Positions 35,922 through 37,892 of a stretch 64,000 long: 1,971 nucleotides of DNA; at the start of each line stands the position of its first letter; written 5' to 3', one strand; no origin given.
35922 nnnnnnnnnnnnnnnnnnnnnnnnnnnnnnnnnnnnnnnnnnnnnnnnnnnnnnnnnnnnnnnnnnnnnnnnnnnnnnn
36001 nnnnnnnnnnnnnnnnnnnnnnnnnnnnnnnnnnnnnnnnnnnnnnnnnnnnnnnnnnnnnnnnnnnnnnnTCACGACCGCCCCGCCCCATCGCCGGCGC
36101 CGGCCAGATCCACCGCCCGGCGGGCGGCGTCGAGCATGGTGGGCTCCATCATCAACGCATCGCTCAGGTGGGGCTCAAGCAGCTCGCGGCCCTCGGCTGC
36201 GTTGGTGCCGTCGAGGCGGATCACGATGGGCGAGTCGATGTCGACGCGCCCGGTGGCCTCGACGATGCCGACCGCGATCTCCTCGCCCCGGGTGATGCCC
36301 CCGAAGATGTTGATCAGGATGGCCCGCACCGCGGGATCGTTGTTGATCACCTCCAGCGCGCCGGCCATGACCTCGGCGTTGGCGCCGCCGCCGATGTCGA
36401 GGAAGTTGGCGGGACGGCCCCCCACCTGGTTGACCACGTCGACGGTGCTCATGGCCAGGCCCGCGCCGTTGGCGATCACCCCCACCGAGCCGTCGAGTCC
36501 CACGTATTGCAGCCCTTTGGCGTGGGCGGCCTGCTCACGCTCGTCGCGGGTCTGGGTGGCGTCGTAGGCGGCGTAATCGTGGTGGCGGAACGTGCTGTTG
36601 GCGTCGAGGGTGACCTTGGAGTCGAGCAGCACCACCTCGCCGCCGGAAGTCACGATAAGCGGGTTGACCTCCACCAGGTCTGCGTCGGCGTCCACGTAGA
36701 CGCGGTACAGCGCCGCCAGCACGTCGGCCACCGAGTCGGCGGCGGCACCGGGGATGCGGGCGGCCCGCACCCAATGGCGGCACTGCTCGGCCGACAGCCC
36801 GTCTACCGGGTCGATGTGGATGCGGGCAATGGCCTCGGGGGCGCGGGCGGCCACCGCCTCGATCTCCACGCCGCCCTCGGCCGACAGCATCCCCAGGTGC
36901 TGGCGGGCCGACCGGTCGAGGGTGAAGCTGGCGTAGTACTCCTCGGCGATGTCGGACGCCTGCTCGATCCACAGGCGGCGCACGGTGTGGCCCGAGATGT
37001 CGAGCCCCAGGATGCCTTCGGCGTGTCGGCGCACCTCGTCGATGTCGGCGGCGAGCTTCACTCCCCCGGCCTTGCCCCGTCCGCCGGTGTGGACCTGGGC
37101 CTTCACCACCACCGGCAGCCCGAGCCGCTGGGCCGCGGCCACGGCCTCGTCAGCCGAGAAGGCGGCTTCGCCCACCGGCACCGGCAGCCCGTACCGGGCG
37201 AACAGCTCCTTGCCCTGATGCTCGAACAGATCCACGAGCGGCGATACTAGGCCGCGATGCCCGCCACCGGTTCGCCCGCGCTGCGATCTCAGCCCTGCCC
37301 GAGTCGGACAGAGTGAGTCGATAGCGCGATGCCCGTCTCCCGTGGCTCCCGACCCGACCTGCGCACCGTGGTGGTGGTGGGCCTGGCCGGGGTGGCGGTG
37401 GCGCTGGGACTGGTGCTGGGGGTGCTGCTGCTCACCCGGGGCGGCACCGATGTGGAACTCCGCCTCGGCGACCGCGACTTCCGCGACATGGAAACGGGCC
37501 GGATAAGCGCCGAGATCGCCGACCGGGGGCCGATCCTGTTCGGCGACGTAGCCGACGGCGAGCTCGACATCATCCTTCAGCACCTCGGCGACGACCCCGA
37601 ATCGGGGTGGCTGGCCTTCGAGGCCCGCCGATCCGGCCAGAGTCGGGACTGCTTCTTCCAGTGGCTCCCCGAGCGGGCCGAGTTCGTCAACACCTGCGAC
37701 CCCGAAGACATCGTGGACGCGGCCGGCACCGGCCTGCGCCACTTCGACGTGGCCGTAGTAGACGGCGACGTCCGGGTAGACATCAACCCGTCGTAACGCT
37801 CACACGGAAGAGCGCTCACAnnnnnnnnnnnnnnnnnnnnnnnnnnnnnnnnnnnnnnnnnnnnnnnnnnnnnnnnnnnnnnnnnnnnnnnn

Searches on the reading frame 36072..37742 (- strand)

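Call 75: search_protein_families(library=pfam, proteins=[window:36072-37742:-], max_evalue=0.00001)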
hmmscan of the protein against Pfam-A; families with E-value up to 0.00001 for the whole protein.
window:36072-37742:- (556 aa): 4 families
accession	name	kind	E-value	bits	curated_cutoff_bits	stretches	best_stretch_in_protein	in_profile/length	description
PF08442.15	ATP-grasp_2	-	1.8e-63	214.3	29.5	1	172-363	2-201/202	ATP-grasp domain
PF00549.24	Ligase_CoA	-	9.2e-21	74.7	24.5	1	424-517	2-97/128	CoA-ligase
PF24948.1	Citrate_synth_N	-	1.1e-14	54.8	83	1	211-387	54-228/232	ATP-citrate synthase ATP-grasp domain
PF13549.11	ATP-grasp_5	-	5.8e-12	45.9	27.6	1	172-379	10-221/221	ATP-grasp domain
